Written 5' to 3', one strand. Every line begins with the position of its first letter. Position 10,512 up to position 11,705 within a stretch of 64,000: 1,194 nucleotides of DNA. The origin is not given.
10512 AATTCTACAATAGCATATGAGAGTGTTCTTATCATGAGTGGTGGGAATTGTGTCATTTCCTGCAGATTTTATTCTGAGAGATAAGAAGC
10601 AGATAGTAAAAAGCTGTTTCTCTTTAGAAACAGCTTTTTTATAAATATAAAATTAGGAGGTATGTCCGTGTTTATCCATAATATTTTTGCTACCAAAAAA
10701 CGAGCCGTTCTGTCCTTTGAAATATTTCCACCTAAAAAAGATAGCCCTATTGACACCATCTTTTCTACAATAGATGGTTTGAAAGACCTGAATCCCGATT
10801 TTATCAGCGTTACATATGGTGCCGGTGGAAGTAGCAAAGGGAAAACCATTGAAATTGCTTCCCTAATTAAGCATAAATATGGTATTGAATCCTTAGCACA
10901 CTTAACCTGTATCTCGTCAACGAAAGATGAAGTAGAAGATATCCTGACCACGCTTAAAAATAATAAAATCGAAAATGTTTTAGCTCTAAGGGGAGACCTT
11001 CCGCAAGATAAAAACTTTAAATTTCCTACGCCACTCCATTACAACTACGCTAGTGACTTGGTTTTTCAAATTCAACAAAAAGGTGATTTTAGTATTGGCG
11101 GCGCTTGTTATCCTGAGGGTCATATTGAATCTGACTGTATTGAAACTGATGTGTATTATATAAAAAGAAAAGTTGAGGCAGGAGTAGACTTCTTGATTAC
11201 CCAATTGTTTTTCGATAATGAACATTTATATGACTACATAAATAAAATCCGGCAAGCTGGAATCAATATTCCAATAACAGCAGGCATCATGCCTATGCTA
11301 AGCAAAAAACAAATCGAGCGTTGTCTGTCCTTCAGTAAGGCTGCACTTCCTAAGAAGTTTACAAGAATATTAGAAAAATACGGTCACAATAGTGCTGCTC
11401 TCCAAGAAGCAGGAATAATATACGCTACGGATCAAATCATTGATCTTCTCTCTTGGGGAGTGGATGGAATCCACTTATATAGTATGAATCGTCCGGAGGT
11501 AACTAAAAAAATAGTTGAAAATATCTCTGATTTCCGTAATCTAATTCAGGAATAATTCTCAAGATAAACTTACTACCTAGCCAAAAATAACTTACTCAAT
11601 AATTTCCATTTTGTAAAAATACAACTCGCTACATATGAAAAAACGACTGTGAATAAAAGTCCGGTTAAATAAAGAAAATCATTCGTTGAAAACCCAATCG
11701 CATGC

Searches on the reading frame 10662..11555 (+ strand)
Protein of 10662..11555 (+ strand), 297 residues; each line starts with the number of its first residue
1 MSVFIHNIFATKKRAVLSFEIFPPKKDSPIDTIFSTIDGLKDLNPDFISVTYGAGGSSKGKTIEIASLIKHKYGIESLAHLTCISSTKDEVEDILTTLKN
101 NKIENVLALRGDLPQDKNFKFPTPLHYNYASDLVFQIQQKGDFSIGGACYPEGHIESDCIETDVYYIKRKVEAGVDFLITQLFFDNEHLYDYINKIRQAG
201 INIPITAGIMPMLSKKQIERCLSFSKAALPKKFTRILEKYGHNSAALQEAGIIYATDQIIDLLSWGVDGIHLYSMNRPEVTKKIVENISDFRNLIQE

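Call 8: search_protein_families(library=ncbifam, proteins=[window:10662-11555:+])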
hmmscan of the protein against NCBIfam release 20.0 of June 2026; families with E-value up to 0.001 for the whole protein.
window:10662-11555:+ (297 aa): 4 families
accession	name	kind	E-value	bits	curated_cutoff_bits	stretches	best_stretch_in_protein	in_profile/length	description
TIGR00676.1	fadh2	equivalog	1.7e-97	326.1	293.7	1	17-288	1-274/275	methylenetetrahydrofolate reductase [NAD(P)H]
TIGR00677.1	fadh2_euk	equivalog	2.8e-71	240.1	310.05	1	17-288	2-275/281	methylenetetrahydrofolate reductase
NF006950.0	PRK09432.1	equivalog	4.6e-57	193.5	382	1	11-286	19-288/296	methylenetetrahydrofolate reductase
NF006396.0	PRK08645.1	equivalog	2.4e-25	88.7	453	1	11-290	318-604/611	bifunctional homocysteine S-methyltransferase/methylenetetrahydrofolate reductase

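Call 9: find_homologous_proteins(query=window:10662-11555:+, max_evalue=1e-40)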
Query window:10662-11555:+ (297 aa): 7990 proteins with E <= 1e-40 among 8000 candidates; the best 120 are listed.
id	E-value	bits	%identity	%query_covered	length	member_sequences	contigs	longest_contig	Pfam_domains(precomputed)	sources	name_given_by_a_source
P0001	2.3e-193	659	99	99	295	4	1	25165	PF02219.24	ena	-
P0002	1.7e-149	515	76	99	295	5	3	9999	PF02219.24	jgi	jgi:methylenetetrahydrofolate reductase (NADPH)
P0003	1.3e-148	512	76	99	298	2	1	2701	PF02219.24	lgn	-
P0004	4.0e-148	510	74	99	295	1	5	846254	PF02219.24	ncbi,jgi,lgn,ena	ncbi:MAG: methylenetetrahydrofolate reductase [NAD(P)H] [Peptococcia bacterium]|jgi:methylenetetrahy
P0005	4.8e-146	504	74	99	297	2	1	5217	PF02219.24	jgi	jgi:methylenetetrahydrofolate reductase (NADPH)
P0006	2.3e-145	501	73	99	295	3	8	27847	PF02219.24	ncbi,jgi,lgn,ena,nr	ncbi:MAG TPA: methylenetetrahydrofolate reductase [NAD(P)H] [Clostridia bacterium]|jgi:methylenetetr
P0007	3.0e-145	501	72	99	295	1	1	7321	PF02219.24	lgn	-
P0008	6.6e-145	500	74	99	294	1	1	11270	PF02219.24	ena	-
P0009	1.5e-144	499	73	99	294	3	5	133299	PF02219.24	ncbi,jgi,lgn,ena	-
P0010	3.2e-143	494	72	99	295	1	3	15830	PF02219.24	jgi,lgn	jgi:methylenetetrahydrofolate reductase (NADPH)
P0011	4.0e-143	494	72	99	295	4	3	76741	PF02219.24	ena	-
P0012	1.1e-142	493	72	99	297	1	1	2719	PF02219.24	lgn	-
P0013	1.4e-142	492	72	98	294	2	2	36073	PF02219.24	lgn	-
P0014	4.5e-139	481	73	97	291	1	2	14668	PF02219.24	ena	-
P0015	1.1e-138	480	72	98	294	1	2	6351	PF02219.24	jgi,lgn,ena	-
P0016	9.5e-136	470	68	99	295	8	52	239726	PF02219.24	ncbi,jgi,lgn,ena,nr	ncbi:MAG TPA: methylenetetrahydrofolate reductase [NAD(P)H] [Peptococcaceae bacterium]|jgi:methylene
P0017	3.5e-135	468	71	96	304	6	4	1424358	PF02219.24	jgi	jgi:methylenetetrahydrofolate reductase (NADPH)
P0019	2.3e-134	465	69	99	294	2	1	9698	PF02219.24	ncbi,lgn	ncbi:MAG: methylenetetrahydrofolate reductase [NAD(P)H] [Bacillota bacterium]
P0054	1.2e-119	417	62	96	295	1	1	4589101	PF02219.24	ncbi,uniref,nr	ncbi:methylenetetrahydrofolate reductase [NAD(P)H] [Crassaminicella profunda]|uniref:methylenetetrah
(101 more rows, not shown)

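Call 11: find_encoding_contigs(protein=P0002, flank=2000, max_places=3)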
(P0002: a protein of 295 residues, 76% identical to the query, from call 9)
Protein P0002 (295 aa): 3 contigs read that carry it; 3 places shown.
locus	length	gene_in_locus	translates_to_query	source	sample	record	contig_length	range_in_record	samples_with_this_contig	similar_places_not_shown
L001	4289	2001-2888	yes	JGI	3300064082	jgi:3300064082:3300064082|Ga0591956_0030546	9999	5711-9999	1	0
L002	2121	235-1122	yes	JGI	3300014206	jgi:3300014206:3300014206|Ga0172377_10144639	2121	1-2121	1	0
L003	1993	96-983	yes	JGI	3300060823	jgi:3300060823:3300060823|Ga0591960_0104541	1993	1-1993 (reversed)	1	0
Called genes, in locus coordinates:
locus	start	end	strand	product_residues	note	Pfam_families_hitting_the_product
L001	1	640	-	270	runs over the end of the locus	PF03780:Asp23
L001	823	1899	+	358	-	PF05343:Peptidase_M42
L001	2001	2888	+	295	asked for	PF02219:MTHFR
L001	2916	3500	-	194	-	PF13302:Acetyltransf_3, PF13420:Acetyltransf_4 (weak)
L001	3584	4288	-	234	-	?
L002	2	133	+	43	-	?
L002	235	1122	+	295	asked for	PF02219:MTHFR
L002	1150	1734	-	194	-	PF13302:Acetyltransf_3, PF13420:Acetyltransf_4 (weak)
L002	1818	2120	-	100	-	?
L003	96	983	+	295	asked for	PF02219:MTHFR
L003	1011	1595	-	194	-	PF13302:Acetyltransf_3, PF13420:Acetyltransf_4 (weak)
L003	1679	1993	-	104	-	?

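Call 12: find_encoding_contigs(protein=P0004, flank=2000, max_places=3)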
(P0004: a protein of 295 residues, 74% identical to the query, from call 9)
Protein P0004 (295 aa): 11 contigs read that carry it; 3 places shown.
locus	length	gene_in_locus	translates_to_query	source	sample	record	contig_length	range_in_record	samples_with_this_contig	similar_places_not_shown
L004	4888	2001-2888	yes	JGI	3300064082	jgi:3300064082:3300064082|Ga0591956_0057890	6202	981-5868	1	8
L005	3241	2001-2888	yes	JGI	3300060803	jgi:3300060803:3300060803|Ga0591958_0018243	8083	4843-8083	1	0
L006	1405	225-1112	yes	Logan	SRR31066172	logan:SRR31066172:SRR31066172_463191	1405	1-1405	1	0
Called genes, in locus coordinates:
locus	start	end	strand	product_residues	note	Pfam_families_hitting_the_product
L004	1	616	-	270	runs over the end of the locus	PF03780:Asp23 (weak)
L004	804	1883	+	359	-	PF05343:Peptidase_M42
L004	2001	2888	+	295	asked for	PF02219:MTHFR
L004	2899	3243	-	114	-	PF06133:Com_YlbF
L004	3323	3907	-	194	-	PF13302:Acetyltransf_3, PF13420:Acetyltransf_4 (weak)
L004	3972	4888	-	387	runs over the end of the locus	PF06245:DUF1015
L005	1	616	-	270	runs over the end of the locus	PF03780:Asp23 (weak)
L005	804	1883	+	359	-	PF05343:Peptidase_M42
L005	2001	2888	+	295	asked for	PF02219:MTHFR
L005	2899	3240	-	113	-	?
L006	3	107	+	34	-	?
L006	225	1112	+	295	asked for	PF02219:MTHFR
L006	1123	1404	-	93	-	?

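Call 13: find_encoding_contigs(protein=P0006, flank=2000, max_places=3)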
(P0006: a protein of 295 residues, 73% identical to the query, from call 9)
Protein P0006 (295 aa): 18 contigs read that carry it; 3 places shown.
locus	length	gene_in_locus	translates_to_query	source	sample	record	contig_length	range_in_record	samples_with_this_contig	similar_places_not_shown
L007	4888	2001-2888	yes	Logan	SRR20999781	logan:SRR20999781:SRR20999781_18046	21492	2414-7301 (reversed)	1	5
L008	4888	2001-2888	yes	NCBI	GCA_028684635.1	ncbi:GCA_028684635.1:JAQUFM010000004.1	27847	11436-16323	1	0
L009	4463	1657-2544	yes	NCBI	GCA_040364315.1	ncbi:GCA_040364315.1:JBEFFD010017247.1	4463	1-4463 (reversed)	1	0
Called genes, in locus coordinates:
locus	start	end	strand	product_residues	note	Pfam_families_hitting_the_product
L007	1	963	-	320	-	PF07261:DnaB_2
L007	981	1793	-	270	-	PF03780:Asp23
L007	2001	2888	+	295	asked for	PF02219:MTHFR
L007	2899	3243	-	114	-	PF06133:Com_YlbF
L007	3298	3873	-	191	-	PF13302:Acetyltransf_3, PF13420:Acetyltransf_4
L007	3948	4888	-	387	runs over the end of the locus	PF06245:DUF1015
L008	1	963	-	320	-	PF07261:DnaB_2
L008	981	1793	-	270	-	PF03780:Asp23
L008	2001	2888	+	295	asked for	PF02219:MTHFR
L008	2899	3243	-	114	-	PF06133:Com_YlbF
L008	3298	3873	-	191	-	PF13302:Acetyltransf_3, PF13420:Acetyltransf_4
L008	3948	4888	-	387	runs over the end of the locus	PF06245:DUF1015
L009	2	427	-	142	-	?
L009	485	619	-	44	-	-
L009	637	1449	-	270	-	PF03780:Asp23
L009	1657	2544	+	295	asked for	PF02219:MTHFR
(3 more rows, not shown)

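Call 18: find_encoding_contigs(protein=P0001, flank=3000, max_places=3)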
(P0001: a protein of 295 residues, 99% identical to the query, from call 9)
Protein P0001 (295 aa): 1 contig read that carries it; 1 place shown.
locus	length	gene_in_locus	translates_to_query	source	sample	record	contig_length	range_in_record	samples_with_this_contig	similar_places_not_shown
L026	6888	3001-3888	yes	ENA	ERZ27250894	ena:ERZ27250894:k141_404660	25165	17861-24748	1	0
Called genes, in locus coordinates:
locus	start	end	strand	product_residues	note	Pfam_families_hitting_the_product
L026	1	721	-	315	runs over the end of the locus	PF07261:DnaB_2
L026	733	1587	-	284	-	PF03780:Asp23 (weak)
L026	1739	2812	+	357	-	PF05343:Peptidase_M42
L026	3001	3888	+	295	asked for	PF02219:MTHFR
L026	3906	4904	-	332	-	PF01757:Acyl_transf_3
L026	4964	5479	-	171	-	PF10263:SprT-like (faint), PF01863:YgjP-like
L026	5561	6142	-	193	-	PF13302:Acetyltransf_3, PF13420:Acetyltransf_4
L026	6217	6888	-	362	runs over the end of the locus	?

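Call 23: find_related_loci(query=window:10668-11555:+, collection=metagenome_contigs, flank=1000)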
Query window:10668-11555:+ (295 aa) in metagenome_contigs; peptide patterns used: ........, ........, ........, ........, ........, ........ (x = any residue, [..] = any of these).
600 stretches matched a pattern (row limit reached: there are more); 579 encode a relative of the query (tblastn E <= 1e-3); the best 80 are kept; 80 distinct loci.
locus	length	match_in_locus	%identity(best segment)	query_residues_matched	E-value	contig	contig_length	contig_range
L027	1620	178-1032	53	1-288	4e-110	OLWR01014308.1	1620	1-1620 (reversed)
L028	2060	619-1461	52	10-291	1e-107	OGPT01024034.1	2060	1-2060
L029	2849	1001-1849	52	1-288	5e-100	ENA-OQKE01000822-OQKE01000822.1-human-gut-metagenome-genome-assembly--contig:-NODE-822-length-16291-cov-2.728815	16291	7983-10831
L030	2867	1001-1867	51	1-292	8e-100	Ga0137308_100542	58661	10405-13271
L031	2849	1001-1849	52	1-288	9e-100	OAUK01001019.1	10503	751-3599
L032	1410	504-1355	52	1-289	2e-107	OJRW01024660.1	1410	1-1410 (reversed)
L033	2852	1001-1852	52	1-289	3e-99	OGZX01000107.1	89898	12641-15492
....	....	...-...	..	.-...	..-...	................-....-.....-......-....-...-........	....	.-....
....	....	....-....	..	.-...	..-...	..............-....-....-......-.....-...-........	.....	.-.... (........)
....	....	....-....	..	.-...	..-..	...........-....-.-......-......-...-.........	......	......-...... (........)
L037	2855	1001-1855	50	1-288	2e-98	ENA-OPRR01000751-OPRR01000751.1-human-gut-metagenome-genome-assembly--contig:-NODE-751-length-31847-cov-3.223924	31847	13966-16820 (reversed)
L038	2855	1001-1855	50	1-288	2e-98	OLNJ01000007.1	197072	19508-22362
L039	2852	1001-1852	52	1-289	2e-98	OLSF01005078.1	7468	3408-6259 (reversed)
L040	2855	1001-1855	50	1-288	9e-99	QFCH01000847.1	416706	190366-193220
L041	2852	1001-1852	52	1-289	2e-98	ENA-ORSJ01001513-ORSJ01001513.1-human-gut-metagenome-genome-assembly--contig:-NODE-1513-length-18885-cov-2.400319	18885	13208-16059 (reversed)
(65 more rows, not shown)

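Call 26: find_encoding_contigs(protein=P0009, flank=1500, max_places=2)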
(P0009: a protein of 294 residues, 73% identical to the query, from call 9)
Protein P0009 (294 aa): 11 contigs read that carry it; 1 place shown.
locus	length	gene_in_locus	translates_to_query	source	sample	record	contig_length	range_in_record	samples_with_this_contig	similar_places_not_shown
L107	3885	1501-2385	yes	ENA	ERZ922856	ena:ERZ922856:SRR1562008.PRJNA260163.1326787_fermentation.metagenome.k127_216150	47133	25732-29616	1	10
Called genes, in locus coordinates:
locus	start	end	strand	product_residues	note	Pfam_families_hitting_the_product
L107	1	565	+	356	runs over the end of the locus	PF05343:Peptidase_M42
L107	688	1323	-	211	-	-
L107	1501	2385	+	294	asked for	PF02219:MTHFR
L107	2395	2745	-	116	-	PF06133:Com_YlbF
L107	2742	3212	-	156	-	PF01863:YgjP-like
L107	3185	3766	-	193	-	PF13302:Acetyltransf_3, PF13420:Acetyltransf_4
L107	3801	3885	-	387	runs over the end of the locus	PF06245:DUF1015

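Call 27: find_encoding_contigs(protein=P0016, flank=1500, max_places=2)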
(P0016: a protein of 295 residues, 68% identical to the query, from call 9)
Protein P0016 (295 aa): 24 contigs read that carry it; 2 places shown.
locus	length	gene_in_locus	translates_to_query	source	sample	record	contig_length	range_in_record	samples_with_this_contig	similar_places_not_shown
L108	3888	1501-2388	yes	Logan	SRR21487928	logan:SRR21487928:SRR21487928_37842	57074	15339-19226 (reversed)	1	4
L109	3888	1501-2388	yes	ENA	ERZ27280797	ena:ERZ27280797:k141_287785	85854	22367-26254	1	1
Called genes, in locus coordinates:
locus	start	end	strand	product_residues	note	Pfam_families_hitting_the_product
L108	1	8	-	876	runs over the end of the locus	PF17764:PriA_3primeBD, PF00270:DEAD, PF04851:ResIII, PF00271:Helicase_C, PF18319:Zn_ribbon_PriA, PF18074:PriA_C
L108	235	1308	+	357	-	PF05343:Peptidase_M42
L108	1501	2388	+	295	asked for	PF02219:MTHFR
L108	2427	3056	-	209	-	PF01863:YgjP-like, PF10263:SprT-like (weak)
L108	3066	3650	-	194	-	PF13302:Acetyltransf_3, PF13420:Acetyltransf_4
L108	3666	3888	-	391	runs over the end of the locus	PF06245:DUF1015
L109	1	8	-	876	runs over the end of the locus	PF17764:PriA_3primeBD, PF00270:DEAD, PF04851:ResIII, PF00271:Helicase_C, PF18319:Zn_ribbon_PriA, PF18074:PriA_C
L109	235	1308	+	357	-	PF05343:Peptidase_M42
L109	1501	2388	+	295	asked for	PF02219:MTHFR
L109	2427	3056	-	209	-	PF01863:YgjP-like, PF10263:SprT-like (weak)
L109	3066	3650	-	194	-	PF13302:Acetyltransf_3, PF13420:Acetyltransf_4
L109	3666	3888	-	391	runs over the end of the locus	PF06245:DUF1015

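Call 28: find_encoding_contigs(protein=P0017, flank=1500, max_places=2)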
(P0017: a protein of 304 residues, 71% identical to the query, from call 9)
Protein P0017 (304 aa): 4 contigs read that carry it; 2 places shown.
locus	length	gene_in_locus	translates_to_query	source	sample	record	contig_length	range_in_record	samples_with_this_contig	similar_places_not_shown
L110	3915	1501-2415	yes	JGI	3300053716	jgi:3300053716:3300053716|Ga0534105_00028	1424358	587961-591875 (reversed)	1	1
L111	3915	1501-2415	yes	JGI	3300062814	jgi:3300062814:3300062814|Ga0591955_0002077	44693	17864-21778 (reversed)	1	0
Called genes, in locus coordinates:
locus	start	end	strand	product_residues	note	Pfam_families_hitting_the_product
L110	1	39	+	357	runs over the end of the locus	PF05343:Peptidase_M42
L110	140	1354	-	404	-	-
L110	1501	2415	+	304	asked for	PF02219:MTHFR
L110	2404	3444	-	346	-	PF01757:Acyl_transf_3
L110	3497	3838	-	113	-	PF06133:Com_YlbF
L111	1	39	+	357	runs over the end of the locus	PF05343:Peptidase_M42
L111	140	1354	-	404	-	-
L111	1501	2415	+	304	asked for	PF02219:MTHFR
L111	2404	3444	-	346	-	PF01757:Acyl_transf_3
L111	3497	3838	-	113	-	PF06133:Com_YlbF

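Call 30: list_cluster_members(proteins=[P0001])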
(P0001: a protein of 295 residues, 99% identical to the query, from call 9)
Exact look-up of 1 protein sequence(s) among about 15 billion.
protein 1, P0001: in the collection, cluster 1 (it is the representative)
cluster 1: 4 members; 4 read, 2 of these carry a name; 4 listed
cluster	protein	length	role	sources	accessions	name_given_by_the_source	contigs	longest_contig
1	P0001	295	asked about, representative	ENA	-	-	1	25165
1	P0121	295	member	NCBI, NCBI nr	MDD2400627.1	MAG: methylenetetrahydrofolate reductase [NAD(P)H] [Clostridia bacterium] | methylenetetrahydrofolate reductase [NAD(P)H] [Clostridia bacterium]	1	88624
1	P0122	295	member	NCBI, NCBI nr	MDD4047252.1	MAG: methylenetetrahydrofolate reductase [NAD(P)H] [Clostridia bacterium] | methylenetetrahydrofolate reductase [NAD(P)H] [Clostridia bacterium]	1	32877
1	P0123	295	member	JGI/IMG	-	-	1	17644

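Call 32: find_encoding_contigs(protein=P0122, flank=1500, max_places=2)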
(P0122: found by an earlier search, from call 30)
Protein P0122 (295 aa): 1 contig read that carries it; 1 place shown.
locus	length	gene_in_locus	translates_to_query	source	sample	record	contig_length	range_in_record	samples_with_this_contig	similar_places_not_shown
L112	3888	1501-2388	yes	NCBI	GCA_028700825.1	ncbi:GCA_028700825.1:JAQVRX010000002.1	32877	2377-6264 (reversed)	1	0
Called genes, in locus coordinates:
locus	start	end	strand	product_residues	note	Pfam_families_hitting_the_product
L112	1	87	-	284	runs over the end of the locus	PF03780:Asp23 (weak)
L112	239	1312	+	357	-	PF05343:Peptidase_M42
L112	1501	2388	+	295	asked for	PF02219:MTHFR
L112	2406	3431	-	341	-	PF01757:Acyl_transf_3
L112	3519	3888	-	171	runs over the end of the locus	PF10263:SprT-like (faint), PF01863:YgjP-like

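Call 33: find_encoding_contigs(protein=P0123, flank=1500, max_places=2)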
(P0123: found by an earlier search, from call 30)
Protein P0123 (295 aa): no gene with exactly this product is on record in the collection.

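Call 34: find_encoding_contigs(protein=P0121, flank=1500, max_places=2)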
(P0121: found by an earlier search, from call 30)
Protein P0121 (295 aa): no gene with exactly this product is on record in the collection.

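Call 50: find_encoding_contigs(protein=P0054, flank=1200, max_places=1)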
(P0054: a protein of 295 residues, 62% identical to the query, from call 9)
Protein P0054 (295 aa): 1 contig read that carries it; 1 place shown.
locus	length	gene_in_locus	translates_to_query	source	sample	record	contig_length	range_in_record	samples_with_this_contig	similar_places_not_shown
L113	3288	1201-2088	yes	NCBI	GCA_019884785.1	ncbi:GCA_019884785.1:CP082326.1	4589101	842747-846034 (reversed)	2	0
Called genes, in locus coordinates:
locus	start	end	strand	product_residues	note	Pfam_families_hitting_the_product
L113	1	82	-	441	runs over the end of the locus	-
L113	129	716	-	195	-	-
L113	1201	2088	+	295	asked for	PF02219:MTHFR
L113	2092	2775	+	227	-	-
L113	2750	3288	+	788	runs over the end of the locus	PF02574:S-methyl_trans, PF00809:Pterin_bind, PF02607:B12-binding_2, PF02310:B12-binding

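Call 51: find_encoding_contigs(protein=P0019, flank=1200, max_places=1)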
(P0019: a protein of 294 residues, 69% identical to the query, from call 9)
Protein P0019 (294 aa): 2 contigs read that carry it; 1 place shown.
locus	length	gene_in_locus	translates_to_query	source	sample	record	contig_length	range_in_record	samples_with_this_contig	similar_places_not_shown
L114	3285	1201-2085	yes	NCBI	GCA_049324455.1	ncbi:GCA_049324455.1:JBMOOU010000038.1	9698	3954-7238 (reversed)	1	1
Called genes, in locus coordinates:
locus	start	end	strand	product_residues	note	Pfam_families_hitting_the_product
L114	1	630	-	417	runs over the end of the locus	PF00278:Orn_DAP_Arg_deC, PF02784:Orn_Arg_deC_N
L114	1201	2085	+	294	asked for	PF02219:MTHFR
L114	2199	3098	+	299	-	PF14336:GLUCM-like_C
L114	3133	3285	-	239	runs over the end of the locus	PF00583:Acetyltransf_1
